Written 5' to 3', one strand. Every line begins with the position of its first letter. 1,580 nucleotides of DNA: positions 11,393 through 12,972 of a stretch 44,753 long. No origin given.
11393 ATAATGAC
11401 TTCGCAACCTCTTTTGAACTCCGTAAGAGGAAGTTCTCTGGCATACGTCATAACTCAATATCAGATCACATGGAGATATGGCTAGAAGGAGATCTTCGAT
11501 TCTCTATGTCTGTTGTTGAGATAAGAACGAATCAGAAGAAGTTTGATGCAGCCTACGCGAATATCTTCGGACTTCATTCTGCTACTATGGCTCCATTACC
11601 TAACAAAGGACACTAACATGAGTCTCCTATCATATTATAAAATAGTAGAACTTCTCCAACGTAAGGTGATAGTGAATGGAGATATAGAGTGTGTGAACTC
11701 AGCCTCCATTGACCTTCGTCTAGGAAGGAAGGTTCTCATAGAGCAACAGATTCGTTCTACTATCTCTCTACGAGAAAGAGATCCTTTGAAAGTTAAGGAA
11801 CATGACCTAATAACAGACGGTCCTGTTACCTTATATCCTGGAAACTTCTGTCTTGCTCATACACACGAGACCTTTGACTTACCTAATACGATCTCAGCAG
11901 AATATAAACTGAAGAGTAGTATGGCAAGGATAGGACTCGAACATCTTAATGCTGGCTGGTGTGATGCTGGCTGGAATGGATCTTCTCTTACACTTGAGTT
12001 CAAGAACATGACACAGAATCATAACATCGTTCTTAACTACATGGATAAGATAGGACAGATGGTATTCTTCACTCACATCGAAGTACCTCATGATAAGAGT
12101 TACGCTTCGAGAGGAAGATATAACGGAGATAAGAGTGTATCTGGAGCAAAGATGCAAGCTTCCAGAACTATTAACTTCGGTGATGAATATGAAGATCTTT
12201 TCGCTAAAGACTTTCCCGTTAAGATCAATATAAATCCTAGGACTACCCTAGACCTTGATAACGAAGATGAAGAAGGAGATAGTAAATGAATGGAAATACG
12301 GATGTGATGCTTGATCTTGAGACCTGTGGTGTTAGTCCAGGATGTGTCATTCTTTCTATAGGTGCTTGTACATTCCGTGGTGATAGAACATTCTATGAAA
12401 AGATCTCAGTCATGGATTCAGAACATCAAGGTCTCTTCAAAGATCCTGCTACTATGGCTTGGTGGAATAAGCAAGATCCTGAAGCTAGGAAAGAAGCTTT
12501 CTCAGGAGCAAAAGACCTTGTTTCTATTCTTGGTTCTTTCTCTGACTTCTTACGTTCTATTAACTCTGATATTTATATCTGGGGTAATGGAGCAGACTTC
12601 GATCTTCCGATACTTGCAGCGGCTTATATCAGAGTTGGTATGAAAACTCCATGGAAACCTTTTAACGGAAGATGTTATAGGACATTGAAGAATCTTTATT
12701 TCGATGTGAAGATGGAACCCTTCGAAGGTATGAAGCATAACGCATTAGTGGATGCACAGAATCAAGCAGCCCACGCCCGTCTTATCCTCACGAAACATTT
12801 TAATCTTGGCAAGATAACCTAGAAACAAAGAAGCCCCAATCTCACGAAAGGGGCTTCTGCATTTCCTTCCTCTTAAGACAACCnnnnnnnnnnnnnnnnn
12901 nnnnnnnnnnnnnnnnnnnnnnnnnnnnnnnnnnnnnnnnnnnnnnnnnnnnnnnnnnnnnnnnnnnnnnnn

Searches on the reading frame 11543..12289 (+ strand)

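Call 17: search_protein_families(library=phrogs, proteins=[window:11543-12289:+], max_evalue=0.001)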
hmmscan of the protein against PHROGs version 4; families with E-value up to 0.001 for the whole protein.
window:11543-12289:+ (248 aa): 1 family
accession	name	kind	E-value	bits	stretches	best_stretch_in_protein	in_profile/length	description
phrog_1663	-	DNA, RNA and nucleotide metabolism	6.9e-45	154.4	1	20-208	43-222/303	dCTP deaminase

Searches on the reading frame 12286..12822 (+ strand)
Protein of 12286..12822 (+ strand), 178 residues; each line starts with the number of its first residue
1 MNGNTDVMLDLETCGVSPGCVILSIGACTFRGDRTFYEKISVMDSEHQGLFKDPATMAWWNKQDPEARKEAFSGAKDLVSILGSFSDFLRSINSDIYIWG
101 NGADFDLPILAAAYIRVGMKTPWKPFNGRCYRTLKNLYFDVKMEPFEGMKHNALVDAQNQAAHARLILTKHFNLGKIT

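Call 17: search_protein_families(library=phrogs, proteins=[window:12286-12822:+], max_evalue=0.001)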
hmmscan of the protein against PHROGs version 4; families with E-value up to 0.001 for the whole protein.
window:12286-12822:+ (178 aa): 6 families
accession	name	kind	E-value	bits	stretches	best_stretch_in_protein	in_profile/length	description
phrog_255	-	DNA, RNA and nucleotide metabolism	1.6e-45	156.9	1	3-161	179-352/436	exonuclease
phrog_14078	-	unknown function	1.8e-22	81.1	1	5-172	82-258/264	-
phrog_20376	-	DNA, RNA and nucleotide metabolism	3.8e-18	66.5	1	6-170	349-522/530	exonuclease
phrog_2082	-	DNA, RNA and nucleotide metabolism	6.5e-18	65.3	1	6-170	642-815/823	exonuclease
phrog_8783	-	unknown function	1.2e-15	58.2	1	90-170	21-106/114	-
phrog_192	-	DNA, RNA and nucleotide metabolism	6.7e-08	33.2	1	8-169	110-272/397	DNA polymerase exonuclease subunit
